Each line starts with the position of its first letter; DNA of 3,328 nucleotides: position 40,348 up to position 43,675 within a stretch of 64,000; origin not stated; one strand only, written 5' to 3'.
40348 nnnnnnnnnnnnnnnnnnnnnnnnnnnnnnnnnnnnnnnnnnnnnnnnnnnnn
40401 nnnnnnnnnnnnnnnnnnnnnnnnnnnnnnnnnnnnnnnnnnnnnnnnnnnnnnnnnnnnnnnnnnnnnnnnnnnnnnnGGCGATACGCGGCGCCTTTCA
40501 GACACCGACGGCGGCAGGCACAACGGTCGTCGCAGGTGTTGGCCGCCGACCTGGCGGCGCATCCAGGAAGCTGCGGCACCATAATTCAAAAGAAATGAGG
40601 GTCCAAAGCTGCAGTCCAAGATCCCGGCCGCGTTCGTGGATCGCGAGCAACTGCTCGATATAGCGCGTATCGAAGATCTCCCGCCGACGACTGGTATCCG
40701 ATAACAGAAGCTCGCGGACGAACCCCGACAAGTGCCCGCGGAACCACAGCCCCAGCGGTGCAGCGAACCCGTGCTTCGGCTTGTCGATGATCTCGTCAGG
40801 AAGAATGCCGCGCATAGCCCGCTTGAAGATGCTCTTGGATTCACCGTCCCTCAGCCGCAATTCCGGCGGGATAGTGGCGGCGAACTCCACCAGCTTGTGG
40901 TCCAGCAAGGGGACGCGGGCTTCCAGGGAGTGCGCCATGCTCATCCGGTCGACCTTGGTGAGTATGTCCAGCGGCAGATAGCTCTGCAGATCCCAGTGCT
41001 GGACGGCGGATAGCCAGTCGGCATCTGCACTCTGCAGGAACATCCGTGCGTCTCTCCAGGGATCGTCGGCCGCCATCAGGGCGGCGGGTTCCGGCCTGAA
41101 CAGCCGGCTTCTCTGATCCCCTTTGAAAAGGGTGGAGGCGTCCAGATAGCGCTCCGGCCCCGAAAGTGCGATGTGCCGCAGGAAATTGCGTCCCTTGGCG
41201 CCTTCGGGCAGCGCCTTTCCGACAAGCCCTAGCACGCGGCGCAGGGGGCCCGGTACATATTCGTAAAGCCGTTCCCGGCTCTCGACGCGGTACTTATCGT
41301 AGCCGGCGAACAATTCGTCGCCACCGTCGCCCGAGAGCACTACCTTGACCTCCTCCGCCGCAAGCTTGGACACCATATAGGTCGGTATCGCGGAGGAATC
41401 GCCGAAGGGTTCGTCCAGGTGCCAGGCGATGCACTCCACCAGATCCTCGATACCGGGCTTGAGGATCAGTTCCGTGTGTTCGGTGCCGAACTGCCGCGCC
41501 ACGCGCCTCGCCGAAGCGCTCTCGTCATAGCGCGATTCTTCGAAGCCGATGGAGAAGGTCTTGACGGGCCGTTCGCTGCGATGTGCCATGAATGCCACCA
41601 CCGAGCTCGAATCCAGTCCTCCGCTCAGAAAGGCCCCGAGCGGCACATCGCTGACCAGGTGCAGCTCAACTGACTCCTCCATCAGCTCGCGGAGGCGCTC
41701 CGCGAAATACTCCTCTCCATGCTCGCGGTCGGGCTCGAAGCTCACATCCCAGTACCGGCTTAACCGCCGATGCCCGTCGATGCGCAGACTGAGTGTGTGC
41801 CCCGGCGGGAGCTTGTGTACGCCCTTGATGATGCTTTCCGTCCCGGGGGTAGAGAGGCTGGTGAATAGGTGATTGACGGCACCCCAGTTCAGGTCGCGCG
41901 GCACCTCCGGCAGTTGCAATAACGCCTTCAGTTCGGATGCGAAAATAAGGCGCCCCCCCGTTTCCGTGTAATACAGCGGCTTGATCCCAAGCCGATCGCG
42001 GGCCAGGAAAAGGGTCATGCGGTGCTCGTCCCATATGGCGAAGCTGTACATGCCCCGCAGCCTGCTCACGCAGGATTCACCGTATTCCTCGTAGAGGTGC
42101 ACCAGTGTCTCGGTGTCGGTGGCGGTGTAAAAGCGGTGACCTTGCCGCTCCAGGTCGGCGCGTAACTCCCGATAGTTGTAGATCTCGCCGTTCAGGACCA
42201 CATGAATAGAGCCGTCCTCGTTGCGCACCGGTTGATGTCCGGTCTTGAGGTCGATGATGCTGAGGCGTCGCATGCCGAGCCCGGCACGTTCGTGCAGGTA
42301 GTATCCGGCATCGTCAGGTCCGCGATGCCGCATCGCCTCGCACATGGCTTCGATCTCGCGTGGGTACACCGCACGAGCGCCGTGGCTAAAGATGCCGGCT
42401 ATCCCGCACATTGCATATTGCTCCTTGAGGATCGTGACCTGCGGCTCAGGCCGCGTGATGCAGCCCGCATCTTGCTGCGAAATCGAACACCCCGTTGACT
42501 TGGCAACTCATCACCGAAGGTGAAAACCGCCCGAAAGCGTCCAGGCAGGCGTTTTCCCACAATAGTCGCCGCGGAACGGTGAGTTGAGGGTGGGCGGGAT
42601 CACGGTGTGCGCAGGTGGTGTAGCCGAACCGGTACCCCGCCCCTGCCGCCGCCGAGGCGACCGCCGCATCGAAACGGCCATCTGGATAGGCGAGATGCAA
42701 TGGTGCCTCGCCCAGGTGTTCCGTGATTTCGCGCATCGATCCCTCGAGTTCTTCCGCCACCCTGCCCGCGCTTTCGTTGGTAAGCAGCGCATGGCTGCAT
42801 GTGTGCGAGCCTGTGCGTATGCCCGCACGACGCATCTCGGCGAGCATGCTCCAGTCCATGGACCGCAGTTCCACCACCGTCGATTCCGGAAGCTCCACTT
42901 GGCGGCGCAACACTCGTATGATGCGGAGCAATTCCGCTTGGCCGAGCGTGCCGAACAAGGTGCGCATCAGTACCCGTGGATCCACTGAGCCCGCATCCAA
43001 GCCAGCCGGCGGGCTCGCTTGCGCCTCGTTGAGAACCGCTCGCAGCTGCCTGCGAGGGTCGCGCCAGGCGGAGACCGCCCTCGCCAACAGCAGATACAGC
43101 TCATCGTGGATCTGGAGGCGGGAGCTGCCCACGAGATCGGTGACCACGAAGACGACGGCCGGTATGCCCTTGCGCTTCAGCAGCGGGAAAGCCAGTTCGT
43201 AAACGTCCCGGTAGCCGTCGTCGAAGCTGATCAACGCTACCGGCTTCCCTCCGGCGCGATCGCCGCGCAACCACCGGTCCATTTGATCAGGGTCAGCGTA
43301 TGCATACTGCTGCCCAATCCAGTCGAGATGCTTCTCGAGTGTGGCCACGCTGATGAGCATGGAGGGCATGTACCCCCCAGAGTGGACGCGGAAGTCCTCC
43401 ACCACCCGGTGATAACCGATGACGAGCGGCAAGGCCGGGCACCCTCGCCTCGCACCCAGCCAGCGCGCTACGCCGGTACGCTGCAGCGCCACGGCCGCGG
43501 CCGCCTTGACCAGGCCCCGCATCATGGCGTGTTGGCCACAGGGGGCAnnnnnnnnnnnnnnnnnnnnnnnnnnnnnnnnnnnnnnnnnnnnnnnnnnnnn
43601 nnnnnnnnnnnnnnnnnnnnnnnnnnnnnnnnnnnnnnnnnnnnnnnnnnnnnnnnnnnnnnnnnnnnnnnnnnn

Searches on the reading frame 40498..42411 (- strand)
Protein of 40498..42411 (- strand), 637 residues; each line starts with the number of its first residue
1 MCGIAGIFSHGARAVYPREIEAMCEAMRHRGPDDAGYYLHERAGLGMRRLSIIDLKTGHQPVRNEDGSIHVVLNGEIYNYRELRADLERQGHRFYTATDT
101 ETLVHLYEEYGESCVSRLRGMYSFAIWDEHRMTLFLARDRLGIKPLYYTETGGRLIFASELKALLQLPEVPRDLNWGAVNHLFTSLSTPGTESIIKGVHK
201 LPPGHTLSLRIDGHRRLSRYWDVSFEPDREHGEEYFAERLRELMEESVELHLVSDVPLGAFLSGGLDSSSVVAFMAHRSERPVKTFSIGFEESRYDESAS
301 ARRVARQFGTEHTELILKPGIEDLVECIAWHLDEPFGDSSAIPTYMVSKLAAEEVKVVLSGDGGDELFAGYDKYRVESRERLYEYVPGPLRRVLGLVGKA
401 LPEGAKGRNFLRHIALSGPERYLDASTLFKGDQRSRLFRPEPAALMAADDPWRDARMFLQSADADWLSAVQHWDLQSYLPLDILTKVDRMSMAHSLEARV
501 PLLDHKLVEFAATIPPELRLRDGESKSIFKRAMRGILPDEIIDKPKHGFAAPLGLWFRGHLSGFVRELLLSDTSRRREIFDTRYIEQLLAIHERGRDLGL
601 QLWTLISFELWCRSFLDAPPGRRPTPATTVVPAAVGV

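Call 31: search_protein_families(library=pfam, proteins=[window:40498-42411:-], max_evalue=0.00001)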
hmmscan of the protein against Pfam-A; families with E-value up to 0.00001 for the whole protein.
window:40498-42411:- (637 aa): 3 families
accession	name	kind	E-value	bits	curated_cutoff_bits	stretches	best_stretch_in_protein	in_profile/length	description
PF00733.27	Asn_synthase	-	6e-110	368.7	21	1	240-612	2-353/354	Asparagine synthase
PF13537.11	GATase_7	-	2.3e-49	166.9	25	1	48-166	2-123/123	Glutamine amidotransferase domain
PF13522.11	GATase_6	-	8.2e-43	146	27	1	32-160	1-130/130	Glutamine amidotransferase domain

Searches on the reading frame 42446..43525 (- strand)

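Call 32: search_protein_families(library=pfam, proteins=[window:42446-43525:-], max_evalue=0.00001)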
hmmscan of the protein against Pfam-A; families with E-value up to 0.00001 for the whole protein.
window:42446-43525:- (359 aa): 1 family
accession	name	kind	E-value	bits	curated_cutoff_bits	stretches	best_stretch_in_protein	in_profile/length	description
PF01522.26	Polysacc_deac_1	-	1.8e-22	80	23.1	2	224-300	47-123/124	Polysaccharide deacetylase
